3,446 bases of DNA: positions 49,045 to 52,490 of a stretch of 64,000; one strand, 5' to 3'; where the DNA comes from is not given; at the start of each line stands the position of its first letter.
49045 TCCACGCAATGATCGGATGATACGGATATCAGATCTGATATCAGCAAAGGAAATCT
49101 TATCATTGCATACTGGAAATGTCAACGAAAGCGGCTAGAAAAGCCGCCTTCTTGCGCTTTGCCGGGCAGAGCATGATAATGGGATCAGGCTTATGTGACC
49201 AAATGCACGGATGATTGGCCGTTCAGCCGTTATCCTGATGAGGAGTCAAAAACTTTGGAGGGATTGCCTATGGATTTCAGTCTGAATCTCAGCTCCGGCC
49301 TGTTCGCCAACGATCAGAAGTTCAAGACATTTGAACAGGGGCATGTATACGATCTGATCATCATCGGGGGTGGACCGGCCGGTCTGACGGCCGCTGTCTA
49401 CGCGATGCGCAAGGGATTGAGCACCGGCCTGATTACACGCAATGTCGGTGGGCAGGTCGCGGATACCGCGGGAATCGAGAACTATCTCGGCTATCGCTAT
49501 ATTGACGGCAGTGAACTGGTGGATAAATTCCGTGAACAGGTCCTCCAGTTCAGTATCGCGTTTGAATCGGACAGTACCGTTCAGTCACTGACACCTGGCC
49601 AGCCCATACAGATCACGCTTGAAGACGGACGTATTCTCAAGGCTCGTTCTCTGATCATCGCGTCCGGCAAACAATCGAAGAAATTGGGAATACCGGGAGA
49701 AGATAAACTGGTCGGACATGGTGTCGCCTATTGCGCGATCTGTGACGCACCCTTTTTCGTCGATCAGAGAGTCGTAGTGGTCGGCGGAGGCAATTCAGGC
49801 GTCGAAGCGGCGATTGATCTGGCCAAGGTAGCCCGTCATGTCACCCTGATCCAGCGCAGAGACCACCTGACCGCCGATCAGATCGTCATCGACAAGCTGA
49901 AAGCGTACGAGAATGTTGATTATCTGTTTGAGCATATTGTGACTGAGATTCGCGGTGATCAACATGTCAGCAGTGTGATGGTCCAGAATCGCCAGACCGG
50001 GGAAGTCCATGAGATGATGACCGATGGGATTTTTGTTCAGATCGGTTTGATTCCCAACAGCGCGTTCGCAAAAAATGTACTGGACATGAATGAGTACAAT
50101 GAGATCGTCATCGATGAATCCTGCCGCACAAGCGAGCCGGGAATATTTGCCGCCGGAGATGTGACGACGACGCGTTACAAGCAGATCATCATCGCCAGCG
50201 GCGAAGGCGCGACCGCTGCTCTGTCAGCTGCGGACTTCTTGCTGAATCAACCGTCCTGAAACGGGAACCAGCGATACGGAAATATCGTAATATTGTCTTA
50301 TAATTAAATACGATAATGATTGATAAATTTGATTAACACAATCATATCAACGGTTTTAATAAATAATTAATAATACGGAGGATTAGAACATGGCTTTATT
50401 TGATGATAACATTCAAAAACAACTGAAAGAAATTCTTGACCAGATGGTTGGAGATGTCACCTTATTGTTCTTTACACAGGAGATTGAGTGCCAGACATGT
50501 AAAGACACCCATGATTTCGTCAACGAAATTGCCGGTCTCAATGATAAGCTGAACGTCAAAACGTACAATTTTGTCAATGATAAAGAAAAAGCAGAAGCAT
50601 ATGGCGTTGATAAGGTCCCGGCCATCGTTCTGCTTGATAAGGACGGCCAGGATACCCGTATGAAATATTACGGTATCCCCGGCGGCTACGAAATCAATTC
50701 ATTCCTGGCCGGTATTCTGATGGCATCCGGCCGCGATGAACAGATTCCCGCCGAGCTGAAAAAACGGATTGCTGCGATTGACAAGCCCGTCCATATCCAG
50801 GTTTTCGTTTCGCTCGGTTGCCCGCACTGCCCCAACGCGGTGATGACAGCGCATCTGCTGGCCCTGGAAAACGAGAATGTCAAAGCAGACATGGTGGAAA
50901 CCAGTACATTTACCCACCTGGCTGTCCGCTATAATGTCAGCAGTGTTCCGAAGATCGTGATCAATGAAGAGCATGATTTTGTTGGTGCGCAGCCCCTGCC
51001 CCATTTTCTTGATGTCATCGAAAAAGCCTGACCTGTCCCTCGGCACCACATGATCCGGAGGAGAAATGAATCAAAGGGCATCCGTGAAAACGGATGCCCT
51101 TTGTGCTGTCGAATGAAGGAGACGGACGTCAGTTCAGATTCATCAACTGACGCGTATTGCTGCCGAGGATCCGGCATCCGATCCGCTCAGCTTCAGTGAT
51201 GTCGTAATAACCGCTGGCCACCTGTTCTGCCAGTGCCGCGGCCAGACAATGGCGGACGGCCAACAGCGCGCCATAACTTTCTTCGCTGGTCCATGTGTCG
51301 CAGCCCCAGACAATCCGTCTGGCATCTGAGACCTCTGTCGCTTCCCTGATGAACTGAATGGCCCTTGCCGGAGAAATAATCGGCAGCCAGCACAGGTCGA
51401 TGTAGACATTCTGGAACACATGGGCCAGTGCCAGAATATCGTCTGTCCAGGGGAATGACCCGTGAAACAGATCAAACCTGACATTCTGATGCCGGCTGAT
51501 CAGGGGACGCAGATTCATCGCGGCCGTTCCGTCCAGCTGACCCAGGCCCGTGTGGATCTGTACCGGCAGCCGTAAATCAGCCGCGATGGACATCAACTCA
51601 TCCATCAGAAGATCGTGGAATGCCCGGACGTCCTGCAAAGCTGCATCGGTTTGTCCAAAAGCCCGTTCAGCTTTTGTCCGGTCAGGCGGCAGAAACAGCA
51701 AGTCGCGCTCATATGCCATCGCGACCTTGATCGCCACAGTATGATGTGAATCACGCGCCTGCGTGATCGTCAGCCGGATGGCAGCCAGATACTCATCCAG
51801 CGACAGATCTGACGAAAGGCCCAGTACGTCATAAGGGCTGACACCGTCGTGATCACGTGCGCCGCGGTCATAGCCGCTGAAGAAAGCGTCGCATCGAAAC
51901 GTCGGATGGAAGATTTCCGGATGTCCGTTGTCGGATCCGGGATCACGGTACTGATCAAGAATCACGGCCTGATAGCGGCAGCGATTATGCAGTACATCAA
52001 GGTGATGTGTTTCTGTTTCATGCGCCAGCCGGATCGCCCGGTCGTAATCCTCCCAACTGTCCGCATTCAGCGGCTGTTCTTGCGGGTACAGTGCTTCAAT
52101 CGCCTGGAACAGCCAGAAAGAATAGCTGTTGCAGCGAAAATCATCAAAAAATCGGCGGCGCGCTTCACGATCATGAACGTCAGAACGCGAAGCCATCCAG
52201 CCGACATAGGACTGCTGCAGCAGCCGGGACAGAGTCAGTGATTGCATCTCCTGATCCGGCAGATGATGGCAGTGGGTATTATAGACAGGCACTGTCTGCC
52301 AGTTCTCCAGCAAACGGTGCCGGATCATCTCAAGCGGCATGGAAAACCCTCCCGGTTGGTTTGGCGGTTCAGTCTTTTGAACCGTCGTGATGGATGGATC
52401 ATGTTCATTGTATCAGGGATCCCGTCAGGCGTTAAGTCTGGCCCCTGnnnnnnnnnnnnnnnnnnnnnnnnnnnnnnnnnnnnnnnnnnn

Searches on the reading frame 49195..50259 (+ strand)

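Call 74: search_protein_families(library=pfam, proteins=[window:49195-50259:+], max_evalue=0.00001)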
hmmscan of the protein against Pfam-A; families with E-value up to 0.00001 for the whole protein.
window:49195-50259:+ (354 aa): 11 families
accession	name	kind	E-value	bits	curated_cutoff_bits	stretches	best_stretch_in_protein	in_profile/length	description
PF07992.20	Pyr_redox_2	-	7.6e-52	177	26.1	1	52-338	1-291/291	Pyridine nucleotide-disulphide oxidoreductase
PF13738.12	Pyr_redox_3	-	1.9e-26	93.5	30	1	101-321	76-305/305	Pyridine nucleotide-disulphide oxidoreductase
PF00070.33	Pyr_redox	-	6.7e-15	55.8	22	1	192-264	1-80/82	Pyridine nucleotide-disulphide oxidoreductase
PF12831.13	FAD_oxidored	-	1.1e-13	51.7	27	1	53-91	1-41/416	FAD dependent oxidoreductase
PF03486.20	HI0933_like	-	1e-11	45.2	50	0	53-83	2-32/244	HI0933-like protein Rossmann domain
PF01134.28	GIDA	-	7e-11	42.2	22.1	0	193-221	2-30/391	Glucose inhibited division protein A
PF00890.30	FAD_binding_2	-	3e-10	40.3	20.4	0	53-83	1-31/414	FAD binding domain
PF01266.30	DAO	-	4.1e-09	36.9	27.9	0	53-88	1-39/353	FAD dependent oxidoreductase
PF01946.23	Thi4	-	3.9e-08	33.3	26.2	0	43-84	9-51/235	Thi4 family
PF05834.18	Lycopene_cycl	-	7.9e-08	32.2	23.4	0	53-80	1-30/380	Lycopene cyclase protein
PF13450.12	NAD_binding_8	-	1e-07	32.5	21.9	0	195-227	1-35/68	NAD(P)-binding Rossmann-like domain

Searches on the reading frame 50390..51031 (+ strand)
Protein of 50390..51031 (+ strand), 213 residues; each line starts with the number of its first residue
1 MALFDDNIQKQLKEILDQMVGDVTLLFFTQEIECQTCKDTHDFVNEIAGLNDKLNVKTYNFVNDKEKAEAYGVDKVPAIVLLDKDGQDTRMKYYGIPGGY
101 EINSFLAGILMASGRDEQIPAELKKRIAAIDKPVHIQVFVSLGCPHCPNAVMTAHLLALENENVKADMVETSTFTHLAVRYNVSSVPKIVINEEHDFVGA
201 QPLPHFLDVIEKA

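Call 74: search_protein_families(library=pfam, proteins=[window:50390-51031:+], max_evalue=0.00001)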
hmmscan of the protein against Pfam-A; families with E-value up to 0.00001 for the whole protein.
window:50390-51031:+ (213 aa): 5 families
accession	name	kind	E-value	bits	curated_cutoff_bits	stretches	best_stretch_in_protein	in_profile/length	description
PF13192.12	Thioredoxin_3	-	3.2e-23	82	24.8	1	135-208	2-72/76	Thioredoxin domain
PF00085.26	Thioredoxin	-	2.2e-08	34.5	23.5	0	122-201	9-92/103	Thioredoxin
PF13098.12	Thioredoxin_2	-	4.2e-08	33.9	27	0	23-89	7-89/104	Thioredoxin-like domain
PF14595.12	Thioredoxin_9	-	1.2e-07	32.1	25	0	118-194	27-106/129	Thioredoxin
PF13462.12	Thioredoxin_4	-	8.6e-06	26.5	23.2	0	133-170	14-49/165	Thioredoxin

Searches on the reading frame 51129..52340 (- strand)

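Call 74: search_protein_families(library=pfam, proteins=[window:51129-52340:-], max_evalue=0.00001)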
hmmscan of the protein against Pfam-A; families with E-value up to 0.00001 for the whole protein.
window:51129-52340:- (403 aa): 1 family
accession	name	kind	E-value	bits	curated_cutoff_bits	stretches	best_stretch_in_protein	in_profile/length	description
PF04909.20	Amidohydro_2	-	3.3e-16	60.3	26.4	1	238-374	119-274/289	Amidohydrolase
